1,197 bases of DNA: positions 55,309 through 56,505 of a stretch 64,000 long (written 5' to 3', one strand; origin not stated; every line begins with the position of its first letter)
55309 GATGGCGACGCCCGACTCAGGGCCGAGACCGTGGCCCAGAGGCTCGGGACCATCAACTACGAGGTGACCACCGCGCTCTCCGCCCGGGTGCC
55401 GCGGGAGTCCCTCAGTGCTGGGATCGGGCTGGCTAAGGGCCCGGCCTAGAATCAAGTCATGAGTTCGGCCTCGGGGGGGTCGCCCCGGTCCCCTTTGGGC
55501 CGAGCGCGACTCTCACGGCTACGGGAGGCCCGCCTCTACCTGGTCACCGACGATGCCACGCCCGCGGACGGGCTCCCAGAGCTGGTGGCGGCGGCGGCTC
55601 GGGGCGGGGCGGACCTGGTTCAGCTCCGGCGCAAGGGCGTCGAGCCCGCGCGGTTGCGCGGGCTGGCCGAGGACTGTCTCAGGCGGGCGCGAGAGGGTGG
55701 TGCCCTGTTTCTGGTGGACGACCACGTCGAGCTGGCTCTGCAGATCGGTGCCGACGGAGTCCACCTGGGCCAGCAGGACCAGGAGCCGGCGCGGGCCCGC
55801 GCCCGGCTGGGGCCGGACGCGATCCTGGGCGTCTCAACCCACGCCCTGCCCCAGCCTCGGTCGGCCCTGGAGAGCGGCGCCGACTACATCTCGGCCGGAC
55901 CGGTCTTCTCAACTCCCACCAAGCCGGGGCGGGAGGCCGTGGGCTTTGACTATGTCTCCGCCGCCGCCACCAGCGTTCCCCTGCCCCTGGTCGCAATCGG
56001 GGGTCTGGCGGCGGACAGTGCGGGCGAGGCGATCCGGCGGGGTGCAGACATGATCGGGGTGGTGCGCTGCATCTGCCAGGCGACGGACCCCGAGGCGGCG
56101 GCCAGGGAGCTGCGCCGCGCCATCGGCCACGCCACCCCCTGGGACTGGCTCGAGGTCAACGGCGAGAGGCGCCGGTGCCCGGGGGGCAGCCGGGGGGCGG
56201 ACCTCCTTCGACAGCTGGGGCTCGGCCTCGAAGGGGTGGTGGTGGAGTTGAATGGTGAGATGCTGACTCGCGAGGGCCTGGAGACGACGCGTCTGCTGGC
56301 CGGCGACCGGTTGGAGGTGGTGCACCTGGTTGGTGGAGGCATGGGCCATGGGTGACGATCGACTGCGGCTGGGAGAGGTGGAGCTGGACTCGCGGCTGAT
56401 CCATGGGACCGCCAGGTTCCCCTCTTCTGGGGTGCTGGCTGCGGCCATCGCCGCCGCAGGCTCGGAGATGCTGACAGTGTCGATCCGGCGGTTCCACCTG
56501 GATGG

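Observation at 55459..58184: Thiamine genes inserted into the conserved alr–tsaE cluster: in-frame ThiE–ThiS fusion with a 5-aa tail after the GG, no TPP riboswitch, and thiL without a canonical start codon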

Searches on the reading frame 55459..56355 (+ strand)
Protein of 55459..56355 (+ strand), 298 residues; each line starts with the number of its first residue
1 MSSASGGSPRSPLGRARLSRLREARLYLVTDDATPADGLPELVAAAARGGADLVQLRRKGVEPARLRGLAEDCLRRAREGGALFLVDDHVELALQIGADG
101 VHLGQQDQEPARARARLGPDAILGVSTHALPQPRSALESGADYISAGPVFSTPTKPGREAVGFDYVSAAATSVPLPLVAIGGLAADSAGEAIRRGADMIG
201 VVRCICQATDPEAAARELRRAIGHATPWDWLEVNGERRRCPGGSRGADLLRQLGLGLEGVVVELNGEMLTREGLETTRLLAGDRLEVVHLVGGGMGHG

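Call 4: search_protein_families(library=pfam, proteins=[window:55459-56355:+], max_evalue=0.01)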
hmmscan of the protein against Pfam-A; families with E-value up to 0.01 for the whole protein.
window:55459-56355:+ (298 aa): 2 families
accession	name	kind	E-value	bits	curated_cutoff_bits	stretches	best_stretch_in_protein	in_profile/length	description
PF02581.23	TMP-TENI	-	8.3e-54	182.1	27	1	26-205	1-180/180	Thiamine monophosphate synthase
PF02597.26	ThiS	-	1.5e-10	41.9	22.5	1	232-294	2-76/76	ThiS family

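Call 5: find_homologous_proteins(query=window:55459-56355:+, max_evalue=1e-10)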
Query window:55459-56355:+ (298 aa): 3136 proteins with E <= 1e-10 among 8000 candidates; the best 120 are listed.
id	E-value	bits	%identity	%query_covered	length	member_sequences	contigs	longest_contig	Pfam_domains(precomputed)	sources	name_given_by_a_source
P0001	2.0e-185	633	100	100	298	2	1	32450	PF02597.27,PF02581.24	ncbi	-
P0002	9.5e-94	332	57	100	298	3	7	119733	PF02597.27,PF02581.24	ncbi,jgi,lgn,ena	jgi:thiamine-phosphate pyrophosphorylase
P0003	2.5e-92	328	59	100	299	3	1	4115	PF02597.27,PF02581.24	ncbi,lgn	ncbi:MAG: thiamine phosphate synthase [Candidatus Dormibacteria bacterium]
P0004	9.9e-92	326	56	100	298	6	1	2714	PF02597.27,PF02581.24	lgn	-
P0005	2.2e-91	325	56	100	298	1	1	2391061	PF02597.27,PF02581.24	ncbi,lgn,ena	-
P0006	3.3e-90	321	56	100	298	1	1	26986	PF02597.27,PF02581.24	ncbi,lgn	ncbi:MAG: thiamine phosphate synthase [Candidatus Dormiibacterota bacterium]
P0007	4.2e-90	320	59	90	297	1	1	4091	PF02597.27,PF02581.24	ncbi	-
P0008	5.2e-90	320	56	93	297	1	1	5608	PF02597.27,PF02581.24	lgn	-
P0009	7.2e-90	320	53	100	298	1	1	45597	PF02597.27,PF02581.24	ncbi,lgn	ncbi:MAG: thiamine phosphate synthase [Candidatus Dormiibacterota bacterium]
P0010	8.9e-90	319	56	100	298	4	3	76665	PF02597.27,PF02581.24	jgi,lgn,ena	jgi:thiamine-phosphate pyrophosphorylase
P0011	3.4e-89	317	57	100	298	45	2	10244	PF02597.27,PF02581.24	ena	-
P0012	3.9e-89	317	56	100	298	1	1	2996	PF02597.27,PF02581.24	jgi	jgi:thiamine-phosphate pyrophosphorylase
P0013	6.5e-89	316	60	93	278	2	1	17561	PF02597.27,PF02581.24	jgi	jgi:thiamine-phosphate pyrophosphorylase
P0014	6.5e-89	316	56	99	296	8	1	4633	PF02597.27,PF02581.24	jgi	jgi:thiamine-phosphate pyrophosphorylase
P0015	1.0e-87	313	55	100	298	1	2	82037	PF02597.27,PF02581.24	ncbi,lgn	ncbi:MAG: thiamine phosphate synthase [Candidatus Dormibacteria bacterium]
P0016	3.1e-87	311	56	89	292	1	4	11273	PF02597.27,PF02581.24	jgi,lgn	jgi:thiamine-phosphate pyrophosphorylase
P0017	3.8e-87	311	56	99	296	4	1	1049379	PF02597.27,PF02581.24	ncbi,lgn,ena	-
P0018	3.0e-86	308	54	98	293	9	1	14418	PF02597.27,PF02581.24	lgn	-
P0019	3.0e-86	308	56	94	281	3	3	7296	PF02597.27,PF02581.24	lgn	-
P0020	5.7e-86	307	54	99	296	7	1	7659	PF02597.27,PF02581.24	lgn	-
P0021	6.5e-86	307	55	100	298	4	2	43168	PF02597.27,PF02581.24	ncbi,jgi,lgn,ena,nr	ncbi:MAG TPA: thiamine phosphate synthase [Candidatus Dormibacteraeota bacterium]|nr:thiamine phosph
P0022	7.0e-86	307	56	99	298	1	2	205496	PF02597.27,PF02581.24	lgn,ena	-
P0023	3.3e-85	304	55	99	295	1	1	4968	PF02597.27,PF02581.24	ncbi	ncbi:MAG TPA: thiamine phosphate synthase [Candidatus Dormibacteraeota bacterium]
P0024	5.1e-85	304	55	99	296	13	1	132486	PF02597.27,PF02581.24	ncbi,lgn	ncbi:MAG: thiamine phosphate synthase [Candidatus Dormiibacterota bacterium]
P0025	6.6e-85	303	55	89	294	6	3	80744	PF02597.27,PF02581.24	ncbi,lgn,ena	ncbi:MAG: thiamine phosphate synthase [Candidatus Dormibacteria bacterium]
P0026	7.8e-85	303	55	99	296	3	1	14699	PF02597.27,PF02581.24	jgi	jgi:thiamine-phosphate pyrophosphorylase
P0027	1.4e-84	302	52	99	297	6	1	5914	PF02597.27,PF02581.24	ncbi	-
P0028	2.5e-84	301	53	100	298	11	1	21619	PF02597.27,PF02581.24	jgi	jgi:thiamine-phosphate pyrophosphorylase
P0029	2.6e-84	301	54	99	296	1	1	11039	PF02597.27,PF02581.24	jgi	jgi:thiamine-phosphate pyrophosphorylase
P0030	1.6e-83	299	54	100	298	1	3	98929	PF02597.27,PF02581.24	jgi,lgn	jgi:thiamine-phosphate pyrophosphorylase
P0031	2.2e-83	298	57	90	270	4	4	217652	PF02597.27,PF02581.24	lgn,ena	-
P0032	4.0e-83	297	53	99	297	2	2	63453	PF02597.27,PF02581.24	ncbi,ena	-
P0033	1.1e-81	293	54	90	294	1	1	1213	PF02597.27,PF02581.24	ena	-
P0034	6.1e-81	290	54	95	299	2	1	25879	PF02597.27,PF02581.24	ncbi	ncbi:MAG: thiamine phosphate synthase [Candidatus Dormibacteria bacterium]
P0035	2.0e-80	289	54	90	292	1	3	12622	PF02597.27,PF02581.24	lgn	-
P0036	6.6e-80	287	53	99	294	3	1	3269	PF02597.27,PF02581.24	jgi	jgi:thiamine-phosphate pyrophosphorylase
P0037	7.4e-80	287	54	88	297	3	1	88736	PF02597.27,PF02581.24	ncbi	-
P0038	7.6e-80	287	54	89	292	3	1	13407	PF02597.27,PF02581.24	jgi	-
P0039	1.1e-78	283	55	93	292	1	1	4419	PF02597.27,PF02581.24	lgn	-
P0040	1.7e-78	282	52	99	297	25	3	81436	PF02597.27,PF02581.24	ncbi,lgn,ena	-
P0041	1.9e-78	282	53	99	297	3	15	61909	PF02597.27,PF02581.24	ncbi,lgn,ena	ncbi:MAG: thiamine phosphate synthase [Candidatus Dormibacteria bacterium]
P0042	2.0e-77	279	53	90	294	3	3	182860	PF02597.27,PF02581.24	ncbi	ncbi:MAG: thiamine phosphate synthase [Candidatus Dormibacteria bacterium]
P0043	2.7e-77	278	51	99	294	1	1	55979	PF02597.27,PF02581.24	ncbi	-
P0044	2.0e-76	275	53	89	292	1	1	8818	PF02597.27,PF02581.24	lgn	-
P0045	5.7e-73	264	57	81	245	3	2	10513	PF02597.27,PF02581.24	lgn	-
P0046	3.6e-72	262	52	100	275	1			PF02597.27,PF02581.24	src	-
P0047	1.8e-64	236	55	81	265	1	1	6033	PF02581.24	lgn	-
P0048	4.6e-61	225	61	65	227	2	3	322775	PF02581.24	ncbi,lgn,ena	-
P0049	1.7e-59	220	54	71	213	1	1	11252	PF02597.27,PF02581.24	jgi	jgi:thiamine-phosphate pyrophosphorylase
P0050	4.9e-47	179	49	71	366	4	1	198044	PF02581.24,PF17792.7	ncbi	-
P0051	2.9e-46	177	49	66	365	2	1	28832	PF02581.24,PF17792.7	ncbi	-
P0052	1.2e-45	174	47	74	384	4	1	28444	PF02581.24,PF17792.7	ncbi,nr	ncbi:MAG: thiamine phosphate synthase [Cyanobacteriota bacterium]|nr:thiamine phosphate synthase [Cy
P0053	1.7e-45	174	46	70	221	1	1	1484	PF02581.24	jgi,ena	-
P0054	9.4e-45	172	49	72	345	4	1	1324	PF02581.24,PF17792.7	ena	-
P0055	1.9e-44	171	46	70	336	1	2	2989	PF02581.24,PF17792.7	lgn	-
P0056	3.3e-44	170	51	68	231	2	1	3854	PF02581.24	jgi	jgi:thiamine-phosphate pyrophosphorylase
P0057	4.9e-44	169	47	74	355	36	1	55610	PF02581.24,PF17792.7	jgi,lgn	-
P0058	1.0e-43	168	50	69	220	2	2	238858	PF02581.24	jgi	jgi:thiamine-phosphate pyrophosphorylase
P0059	1.5e-43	168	43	72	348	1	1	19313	PF02581.24,PF17792.7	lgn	-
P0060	1.5e-43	168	53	69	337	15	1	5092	PF02581.24,PF17792.7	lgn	-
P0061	2.6e-43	167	46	71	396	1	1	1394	PF02581.24,PF17792.7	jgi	jgi:thiamine-phosphate pyrophosphorylase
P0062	5.3e-43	166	47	71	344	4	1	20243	PF02581.24,PF17792.7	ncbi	-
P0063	5.5e-43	166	49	66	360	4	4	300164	PF02581.24,PF17792.7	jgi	jgi:thiamine-phosphate pyrophosphorylase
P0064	7.0e-43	165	45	69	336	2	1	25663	PF02581.24,PF17792.7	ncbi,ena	-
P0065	8.4e-43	165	50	66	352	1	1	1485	PF02581.24,PF17792.7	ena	-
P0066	8.6e-43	165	48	65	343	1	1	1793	PF02581.24,PF17792.7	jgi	jgi:thiamine-phosphate pyrophosphorylase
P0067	8.7e-43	165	46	67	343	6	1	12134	PF02581.24,PF17792.7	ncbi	-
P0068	9.6e-43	165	46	69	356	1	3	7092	PF02581.24,PF17792.7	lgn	-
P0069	1.3e-42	165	45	71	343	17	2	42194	PF02581.24,PF17792.7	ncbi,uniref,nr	ncbi:thiamine phosphate synthase [Synechocystis salina]|uniref:Thiamine-phosphate synthase n=1 Tax=S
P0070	1.4e-42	164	48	70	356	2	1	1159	PF02581.24,PF17792.7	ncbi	-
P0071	1.4e-42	164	45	66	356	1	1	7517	PF02581.24,PF17792.7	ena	-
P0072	1.7e-42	164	45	72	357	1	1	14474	PF02581.24,PF17792.7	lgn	-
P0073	2.0e-42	164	43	70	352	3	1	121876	PF02581.24,PF17792.7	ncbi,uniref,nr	ncbi:thiamine phosphate synthase [Thermosynechococcaceae cyanobacterium BACA0444]|uniref:Thiamine-ph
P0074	2.0e-42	164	47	69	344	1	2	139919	PF02581.24,PF17792.7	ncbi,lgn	ncbi:MAG: thiamine phosphate synthase [Leptolyngbyaceae cyanobacterium]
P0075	2.4e-42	164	45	71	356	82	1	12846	PF02581.24,PF17792.7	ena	-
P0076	2.6e-42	164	46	61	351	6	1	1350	PF02581.24,PF17792.7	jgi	jgi:thiamine-phosphate pyrophosphorylase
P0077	2.9e-42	163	49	64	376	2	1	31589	PF02581.24,PF17792.7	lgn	-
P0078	3.1e-42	163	46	73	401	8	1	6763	PF02581.24,PF17792.7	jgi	jgi:thiamine-phosphate pyrophosphorylase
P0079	3.1e-42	163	45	69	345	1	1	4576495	PF02581.24,PF17792.7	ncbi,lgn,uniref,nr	ncbi:thiamine phosphate synthase [Pseudanabaena sp. PCC 6802]|uniref:thiamine phosphate synthase n=1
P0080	3.4e-42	163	45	66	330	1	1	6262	PF02581.24,PF17792.7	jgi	jgi:thiamine-phosphate pyrophosphorylase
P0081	3.7e-42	163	46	71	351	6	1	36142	PF02581.24,PF17792.7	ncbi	ncbi:thiamine phosphate synthase [Parathermosynechococcus lividus]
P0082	4.4e-42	163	45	64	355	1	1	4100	PF02581.24,PF17792.7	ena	-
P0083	4.9e-42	163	52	68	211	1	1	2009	PF02581.24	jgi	jgi:thiamine-phosphate pyrophosphorylase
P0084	5.5e-42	162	47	69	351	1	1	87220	PF02581.24,PF17792.7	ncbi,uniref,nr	ncbi:thiamine phosphate synthase [Halomicronema sp. CCY15110]|uniref:thiamine phosphate synthase n=1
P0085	5.9e-42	162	47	73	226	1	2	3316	PF02581.24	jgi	jgi:thiamine-phosphate pyrophosphorylase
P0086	6.9e-42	162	49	66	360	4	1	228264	PF02581.24,PF17792.7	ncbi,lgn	-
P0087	7.9e-42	162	49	68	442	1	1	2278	PF02581.24,PF17792.7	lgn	-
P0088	8.4e-42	162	45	66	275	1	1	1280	PF02581.24,PF17792.7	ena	-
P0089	8.7e-42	162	48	66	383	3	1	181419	PF02581.24,PF17792.7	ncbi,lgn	-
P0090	9.4e-42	162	50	64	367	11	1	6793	PF02581.24,PF17792.7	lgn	-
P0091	1.0e-41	162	47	68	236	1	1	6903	PF02581.24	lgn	-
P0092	1.1e-41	161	50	69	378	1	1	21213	PF02581.24,PF17792.7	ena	-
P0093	1.2e-41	161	45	65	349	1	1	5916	PF02581.24,PF17792.7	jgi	jgi:thiamine-phosphate pyrophosphorylase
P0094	1.4e-41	161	42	72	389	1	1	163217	PF02581.24,PF17792.7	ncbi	-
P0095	1.6e-41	161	43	64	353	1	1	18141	PF02581.24,PF17792.7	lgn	-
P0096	1.9e-41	161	45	69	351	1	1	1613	PF02581.24,PF17792.7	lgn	-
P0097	1.9e-41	161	45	73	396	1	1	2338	PF02581.24,PF17792.7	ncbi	-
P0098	2.2e-41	160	48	69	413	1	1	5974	PF02581.24,PF17792.7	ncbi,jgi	ncbi:MAG: hypothetical protein RLZZ219_679 [Cyanobacteriota bacterium]|jgi:thiamine-phosphate pyroph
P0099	2.3e-41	160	45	69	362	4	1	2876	PF02581.24,PF17792.7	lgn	-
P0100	2.8e-41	160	45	69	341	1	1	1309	PF02581.24,PF17792.7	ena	-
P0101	3.0e-41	160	49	66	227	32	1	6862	PF02581.24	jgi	-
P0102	3.1e-41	160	48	70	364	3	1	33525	PF02581.24,PF17792.7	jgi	jgi:thiamine-phosphate pyrophosphorylase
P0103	3.2e-41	160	46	69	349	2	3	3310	PF02581.24,PF17792.7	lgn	-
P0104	3.3e-41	160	49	66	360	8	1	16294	PF02581.24,PF17792.7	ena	-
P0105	3.4e-41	160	47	69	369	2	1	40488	PF02581.24,PF17792.7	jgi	jgi:thiamine-phosphate pyrophosphorylase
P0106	3.4e-41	160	49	69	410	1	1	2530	PF02581.24,PF17792.7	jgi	jgi:thiamine-phosphate pyrophosphorylase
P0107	3.7e-41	160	43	64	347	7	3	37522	PF02581.24,PF17792.7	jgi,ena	-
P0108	4.1e-41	160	45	64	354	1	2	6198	PF02581.24,PF17792.7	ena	-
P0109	4.1e-41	160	45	70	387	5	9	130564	PF02581.24,PF17792.7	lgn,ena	-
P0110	4.4e-41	159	45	64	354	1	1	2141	PF02581.24,PF17792.7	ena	-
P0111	4.6e-41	159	48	69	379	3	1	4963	PF02581.24,PF17792.7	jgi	jgi:thiamine-phosphate pyrophosphorylase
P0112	4.7e-41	159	50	56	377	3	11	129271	PF02581.24,PF17792.7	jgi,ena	-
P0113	4.8e-41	159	47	72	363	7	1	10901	PF02581.24,PF17792.7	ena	-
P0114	4.9e-41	159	47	69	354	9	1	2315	PF02581.24,PF17792.7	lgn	-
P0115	4.9e-41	159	45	64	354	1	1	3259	PF02581.24,PF17792.7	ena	-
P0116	5.9e-41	159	45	71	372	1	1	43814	PF02581.24,PF17792.7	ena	-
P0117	6.4e-41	159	49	66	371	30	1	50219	PF02581.24,PF17792.7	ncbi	-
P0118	6.5e-41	159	45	69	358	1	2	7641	PF02581.24,PF17792.7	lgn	-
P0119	6.7e-41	159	49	68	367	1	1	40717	PF02581.24,PF17792.7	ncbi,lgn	-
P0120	7.1e-41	159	46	64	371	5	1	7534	PF02581.24,PF17792.7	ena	-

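Call 8: find_encoding_contigs(protein=P0005, flank=10000, max_places=2)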
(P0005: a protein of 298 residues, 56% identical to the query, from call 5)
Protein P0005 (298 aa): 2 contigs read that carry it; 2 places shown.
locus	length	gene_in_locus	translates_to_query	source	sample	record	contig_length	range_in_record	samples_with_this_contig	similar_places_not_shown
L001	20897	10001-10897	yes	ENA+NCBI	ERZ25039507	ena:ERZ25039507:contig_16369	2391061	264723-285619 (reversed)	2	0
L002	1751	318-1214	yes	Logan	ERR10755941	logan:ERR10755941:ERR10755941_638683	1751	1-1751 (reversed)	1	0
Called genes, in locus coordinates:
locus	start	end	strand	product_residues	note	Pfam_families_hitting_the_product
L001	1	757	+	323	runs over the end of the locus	PF01193:RNA_pol_L, PF01000:RNA_pol_A_bac, PF03118:RNA_pol_A_CTD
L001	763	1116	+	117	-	PF01196:Ribosomal_L17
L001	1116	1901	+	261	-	PF01416:PseudoU_synth_1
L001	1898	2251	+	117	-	PF00572:Ribosomal_L13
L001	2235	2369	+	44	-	-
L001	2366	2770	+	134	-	PF00380:Ribosomal_S9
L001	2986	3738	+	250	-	PF02729:OTCace_N, PF00185:OTCace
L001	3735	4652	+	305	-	PF19293:CdaA_N (weak), PF02457:DAC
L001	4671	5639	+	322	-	-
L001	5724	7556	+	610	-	PF13522:GATase_6, PF13537:GATase_7, PF01380:SIS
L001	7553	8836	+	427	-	PF01648:ACPS, PF01256:Carb_kinase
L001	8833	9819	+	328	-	PF01168:Ala_racemase_N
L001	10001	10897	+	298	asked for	PF02581:TMP-TENI, PF02597:ThiS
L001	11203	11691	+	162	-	PF05690:ThiG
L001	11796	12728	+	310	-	PF00586:AIRS, PF02769:AIRS_C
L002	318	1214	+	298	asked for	PF02581:TMP-TENI, PF02597:ThiS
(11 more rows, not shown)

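Call 9: find_encoding_contigs(protein=P0042, flank=10000, max_places=2)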
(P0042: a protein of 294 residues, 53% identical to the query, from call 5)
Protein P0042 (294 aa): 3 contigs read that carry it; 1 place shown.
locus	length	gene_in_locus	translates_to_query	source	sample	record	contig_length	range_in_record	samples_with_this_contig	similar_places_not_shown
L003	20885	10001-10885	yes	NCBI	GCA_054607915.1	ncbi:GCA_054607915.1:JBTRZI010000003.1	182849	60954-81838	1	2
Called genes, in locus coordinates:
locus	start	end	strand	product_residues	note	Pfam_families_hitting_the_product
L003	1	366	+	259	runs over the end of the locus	PF01416:PseudoU_synth_1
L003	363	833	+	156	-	PF00572:Ribosomal_L13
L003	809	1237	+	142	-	PF00380:Ribosomal_S9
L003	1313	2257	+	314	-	PF02729:OTCace_N, PF00185:OTCace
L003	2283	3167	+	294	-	PF02457:DAC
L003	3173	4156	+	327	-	-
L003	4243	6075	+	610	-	PF13522:GATase_6, PF13537:GATase_7, PF01380:SIS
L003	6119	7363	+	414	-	PF01648:ACPS, PF01256:Carb_kinase, PF08543:Phos_pyr_kin (weak)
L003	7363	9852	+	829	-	PF01168:Ala_racemase_N, PF00842:Ala_racemase_C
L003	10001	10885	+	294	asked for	PF02581:TMP-TENI, PF02597:ThiS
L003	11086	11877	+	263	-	PF05690:ThiG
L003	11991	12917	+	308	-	PF00586:AIRS, PF02769:AIRS_C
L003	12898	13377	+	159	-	PF02367:TsaE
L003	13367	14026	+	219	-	PF00814:TsaD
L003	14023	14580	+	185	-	PF00583:Acetyltransf_1, PF13673:Acetyltransf_10, PF13508:Acetyltransf_7, PF08445:FR47 (weak)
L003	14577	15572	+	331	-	PF00814:TsaD, PF22521:HypF_C_2 (weak)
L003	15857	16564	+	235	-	-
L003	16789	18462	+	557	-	PF00501:AMP-binding, PF13193:AMP-binding_C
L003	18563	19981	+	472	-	PF00083:Sugar_tr, PF07690:MFS_1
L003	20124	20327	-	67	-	-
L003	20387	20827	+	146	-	PF13646:HEAT_2 (weak)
